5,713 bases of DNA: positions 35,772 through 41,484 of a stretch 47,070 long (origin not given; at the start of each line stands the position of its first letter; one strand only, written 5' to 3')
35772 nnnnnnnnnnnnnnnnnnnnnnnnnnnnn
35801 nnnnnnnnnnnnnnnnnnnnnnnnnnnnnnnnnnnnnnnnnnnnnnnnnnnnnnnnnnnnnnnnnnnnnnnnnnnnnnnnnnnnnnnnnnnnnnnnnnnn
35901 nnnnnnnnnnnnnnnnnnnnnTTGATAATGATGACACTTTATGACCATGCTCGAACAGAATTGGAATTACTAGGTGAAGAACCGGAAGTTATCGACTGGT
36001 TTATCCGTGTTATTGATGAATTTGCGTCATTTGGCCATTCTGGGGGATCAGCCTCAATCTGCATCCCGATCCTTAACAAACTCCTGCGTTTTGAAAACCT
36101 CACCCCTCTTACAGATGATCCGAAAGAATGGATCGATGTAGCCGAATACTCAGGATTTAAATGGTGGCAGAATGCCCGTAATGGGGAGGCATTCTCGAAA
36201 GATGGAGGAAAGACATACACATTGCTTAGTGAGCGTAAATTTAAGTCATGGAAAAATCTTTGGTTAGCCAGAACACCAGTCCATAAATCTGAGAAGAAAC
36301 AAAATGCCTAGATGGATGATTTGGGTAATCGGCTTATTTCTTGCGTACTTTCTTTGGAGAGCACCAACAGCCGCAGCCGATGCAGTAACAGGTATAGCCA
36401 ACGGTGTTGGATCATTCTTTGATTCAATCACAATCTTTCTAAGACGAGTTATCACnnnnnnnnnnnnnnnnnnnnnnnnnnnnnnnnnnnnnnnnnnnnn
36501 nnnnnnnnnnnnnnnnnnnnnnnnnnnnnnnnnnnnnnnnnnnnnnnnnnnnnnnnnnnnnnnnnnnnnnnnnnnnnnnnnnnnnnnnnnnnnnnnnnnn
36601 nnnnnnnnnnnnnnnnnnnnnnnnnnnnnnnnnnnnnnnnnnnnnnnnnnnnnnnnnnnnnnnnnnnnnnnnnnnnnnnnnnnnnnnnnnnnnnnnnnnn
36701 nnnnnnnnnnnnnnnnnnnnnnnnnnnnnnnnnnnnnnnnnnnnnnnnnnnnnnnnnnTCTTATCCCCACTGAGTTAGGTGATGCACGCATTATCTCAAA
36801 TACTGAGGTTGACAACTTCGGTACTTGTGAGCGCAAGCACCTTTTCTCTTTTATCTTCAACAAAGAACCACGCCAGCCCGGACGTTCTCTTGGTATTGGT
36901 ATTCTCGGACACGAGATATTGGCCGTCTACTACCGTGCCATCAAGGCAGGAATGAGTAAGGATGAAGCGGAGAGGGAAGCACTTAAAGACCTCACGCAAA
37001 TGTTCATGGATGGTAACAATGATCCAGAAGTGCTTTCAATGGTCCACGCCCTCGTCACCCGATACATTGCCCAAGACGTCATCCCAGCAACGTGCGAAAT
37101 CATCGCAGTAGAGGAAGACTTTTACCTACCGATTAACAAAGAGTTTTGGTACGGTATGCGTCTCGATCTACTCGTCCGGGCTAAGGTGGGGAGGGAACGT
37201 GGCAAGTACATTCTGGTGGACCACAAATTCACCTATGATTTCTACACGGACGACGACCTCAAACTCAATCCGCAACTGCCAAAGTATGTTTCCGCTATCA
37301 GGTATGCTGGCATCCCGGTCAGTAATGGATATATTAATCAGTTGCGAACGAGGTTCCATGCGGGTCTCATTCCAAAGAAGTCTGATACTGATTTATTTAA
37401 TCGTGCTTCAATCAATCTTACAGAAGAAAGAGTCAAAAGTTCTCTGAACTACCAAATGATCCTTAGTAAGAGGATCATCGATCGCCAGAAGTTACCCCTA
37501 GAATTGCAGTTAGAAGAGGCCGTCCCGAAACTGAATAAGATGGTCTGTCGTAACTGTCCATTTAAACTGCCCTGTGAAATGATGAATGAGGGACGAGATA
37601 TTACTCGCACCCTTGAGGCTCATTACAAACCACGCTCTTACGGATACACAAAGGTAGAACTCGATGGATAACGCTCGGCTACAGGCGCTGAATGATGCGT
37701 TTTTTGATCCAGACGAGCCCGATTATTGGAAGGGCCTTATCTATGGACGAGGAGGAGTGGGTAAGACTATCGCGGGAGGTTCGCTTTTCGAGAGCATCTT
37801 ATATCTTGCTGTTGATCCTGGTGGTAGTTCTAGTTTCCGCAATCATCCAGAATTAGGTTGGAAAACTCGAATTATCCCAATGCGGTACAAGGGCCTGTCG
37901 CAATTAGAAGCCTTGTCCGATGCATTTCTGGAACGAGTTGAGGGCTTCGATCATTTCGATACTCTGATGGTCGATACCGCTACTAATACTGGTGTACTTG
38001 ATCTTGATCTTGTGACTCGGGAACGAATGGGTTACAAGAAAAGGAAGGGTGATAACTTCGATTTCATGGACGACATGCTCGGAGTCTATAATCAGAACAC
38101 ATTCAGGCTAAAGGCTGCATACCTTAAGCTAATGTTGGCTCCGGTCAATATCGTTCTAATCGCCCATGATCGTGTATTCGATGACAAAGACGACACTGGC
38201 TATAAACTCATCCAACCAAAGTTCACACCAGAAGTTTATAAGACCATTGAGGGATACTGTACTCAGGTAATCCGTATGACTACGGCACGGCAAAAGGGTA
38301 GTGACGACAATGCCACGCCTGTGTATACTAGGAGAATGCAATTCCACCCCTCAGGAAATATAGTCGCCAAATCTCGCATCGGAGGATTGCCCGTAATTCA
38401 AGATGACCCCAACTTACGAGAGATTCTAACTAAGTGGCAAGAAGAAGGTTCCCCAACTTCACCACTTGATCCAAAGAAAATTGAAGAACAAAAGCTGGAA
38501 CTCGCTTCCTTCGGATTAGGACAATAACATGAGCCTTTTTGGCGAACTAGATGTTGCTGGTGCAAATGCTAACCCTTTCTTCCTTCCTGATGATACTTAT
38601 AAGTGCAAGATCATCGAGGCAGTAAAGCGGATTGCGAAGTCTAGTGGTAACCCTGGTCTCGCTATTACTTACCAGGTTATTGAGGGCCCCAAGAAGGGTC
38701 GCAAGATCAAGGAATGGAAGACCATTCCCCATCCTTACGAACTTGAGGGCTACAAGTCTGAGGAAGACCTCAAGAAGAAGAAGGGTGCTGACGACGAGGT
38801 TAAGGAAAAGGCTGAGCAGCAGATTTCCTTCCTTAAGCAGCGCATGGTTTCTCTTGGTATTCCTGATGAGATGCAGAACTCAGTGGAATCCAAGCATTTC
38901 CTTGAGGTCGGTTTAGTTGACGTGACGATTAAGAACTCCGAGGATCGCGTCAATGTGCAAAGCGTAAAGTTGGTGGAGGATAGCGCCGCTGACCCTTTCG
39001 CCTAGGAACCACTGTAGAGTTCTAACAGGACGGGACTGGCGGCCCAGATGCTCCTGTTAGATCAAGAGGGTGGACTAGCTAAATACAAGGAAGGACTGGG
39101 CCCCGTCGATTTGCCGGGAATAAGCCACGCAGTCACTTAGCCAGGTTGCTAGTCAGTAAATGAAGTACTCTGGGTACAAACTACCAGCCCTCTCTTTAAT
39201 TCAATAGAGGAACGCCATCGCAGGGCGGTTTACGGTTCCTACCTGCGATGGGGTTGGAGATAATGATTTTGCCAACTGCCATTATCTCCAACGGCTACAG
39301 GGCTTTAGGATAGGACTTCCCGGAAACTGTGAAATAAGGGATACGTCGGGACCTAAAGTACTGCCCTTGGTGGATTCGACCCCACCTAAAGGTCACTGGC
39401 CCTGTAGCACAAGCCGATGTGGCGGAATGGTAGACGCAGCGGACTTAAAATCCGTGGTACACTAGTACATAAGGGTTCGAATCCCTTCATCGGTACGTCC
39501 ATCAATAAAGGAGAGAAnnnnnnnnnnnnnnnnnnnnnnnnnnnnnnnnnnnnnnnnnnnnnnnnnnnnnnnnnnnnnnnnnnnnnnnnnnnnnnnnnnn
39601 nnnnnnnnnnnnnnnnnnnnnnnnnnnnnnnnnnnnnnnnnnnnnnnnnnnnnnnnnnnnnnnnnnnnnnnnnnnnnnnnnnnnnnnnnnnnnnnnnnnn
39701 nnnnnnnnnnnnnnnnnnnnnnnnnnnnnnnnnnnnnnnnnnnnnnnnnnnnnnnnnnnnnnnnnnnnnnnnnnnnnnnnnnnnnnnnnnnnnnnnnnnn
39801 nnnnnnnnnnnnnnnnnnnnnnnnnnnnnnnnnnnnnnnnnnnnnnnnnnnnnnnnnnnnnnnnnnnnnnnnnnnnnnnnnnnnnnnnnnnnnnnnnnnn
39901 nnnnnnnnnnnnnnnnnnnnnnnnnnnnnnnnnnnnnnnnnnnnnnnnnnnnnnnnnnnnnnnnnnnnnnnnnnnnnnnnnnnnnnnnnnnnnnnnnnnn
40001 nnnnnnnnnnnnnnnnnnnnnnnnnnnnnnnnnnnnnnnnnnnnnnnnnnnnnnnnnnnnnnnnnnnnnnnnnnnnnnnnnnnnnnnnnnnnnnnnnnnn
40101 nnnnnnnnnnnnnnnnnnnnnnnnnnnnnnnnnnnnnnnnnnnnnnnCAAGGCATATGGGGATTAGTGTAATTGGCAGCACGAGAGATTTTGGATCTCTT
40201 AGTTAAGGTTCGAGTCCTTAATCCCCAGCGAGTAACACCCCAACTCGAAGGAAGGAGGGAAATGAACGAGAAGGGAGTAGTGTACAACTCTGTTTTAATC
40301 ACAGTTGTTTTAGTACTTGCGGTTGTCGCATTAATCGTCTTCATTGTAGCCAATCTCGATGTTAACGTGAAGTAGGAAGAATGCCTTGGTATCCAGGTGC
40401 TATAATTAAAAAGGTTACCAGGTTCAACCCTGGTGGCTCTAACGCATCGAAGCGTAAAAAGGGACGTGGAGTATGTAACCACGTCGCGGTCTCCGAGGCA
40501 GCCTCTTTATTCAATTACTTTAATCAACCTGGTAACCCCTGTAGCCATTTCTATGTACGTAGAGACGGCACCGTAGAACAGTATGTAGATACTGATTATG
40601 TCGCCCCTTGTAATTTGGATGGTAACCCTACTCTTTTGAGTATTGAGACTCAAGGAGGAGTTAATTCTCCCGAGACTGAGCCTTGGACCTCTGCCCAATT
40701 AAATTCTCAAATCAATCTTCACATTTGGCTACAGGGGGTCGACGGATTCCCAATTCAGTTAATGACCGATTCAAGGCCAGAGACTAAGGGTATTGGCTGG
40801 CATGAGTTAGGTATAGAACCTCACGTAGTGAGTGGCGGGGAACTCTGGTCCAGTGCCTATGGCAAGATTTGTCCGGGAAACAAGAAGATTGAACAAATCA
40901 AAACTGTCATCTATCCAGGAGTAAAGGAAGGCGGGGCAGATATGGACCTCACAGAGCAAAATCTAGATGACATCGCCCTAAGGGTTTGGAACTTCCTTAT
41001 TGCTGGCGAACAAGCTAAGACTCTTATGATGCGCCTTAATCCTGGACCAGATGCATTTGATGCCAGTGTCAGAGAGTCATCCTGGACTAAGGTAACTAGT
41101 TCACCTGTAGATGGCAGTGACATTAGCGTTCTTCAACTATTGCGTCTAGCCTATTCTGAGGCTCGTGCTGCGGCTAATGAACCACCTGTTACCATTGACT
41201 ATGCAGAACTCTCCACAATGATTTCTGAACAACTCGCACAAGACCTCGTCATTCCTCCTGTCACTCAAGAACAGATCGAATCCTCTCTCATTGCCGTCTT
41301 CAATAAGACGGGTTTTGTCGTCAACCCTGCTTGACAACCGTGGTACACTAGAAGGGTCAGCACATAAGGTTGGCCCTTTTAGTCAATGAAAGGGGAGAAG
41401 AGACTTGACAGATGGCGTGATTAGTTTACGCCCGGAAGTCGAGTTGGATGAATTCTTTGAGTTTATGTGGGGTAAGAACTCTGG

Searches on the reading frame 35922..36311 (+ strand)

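Call 74: search_protein_families(library=pfam, proteins=[window:35922-36311:+], max_evalue=0.001)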
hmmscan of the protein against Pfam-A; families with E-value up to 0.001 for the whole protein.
window:35922-36311:+ (129 aa): 1 family
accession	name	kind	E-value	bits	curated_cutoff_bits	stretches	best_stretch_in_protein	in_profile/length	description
PF25185.1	Tad3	-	3.3e-36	124.1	27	1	4-108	1-109/119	Type I Thoeris inhibitor Tad3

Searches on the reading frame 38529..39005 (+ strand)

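Call 74: search_protein_families(library=pfam, proteins=[window:38529-39005:+], max_evalue=0.001)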
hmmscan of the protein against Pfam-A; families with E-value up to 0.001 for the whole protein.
window:38529-39005:+ (158 aa): 1 family
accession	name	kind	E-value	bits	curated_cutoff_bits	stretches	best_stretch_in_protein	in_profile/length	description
PF05037.18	DUF669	-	1.1e-07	32.5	21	1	19-61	14-56/138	Protein of unknown function (DUF669)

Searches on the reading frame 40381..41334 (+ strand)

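Call 74: search_protein_families(library=pfam, proteins=[window:40381-41334:+], max_evalue=0.001)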
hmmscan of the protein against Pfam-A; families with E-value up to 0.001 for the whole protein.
window:40381-41334:+ (317 aa): 1 family
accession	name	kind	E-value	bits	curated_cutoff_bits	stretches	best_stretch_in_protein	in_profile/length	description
PF01510.30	Amidase_2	-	6.4e-08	33.4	26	1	44-123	27-110/131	N-acetylmuramoyl-L-alanine amidase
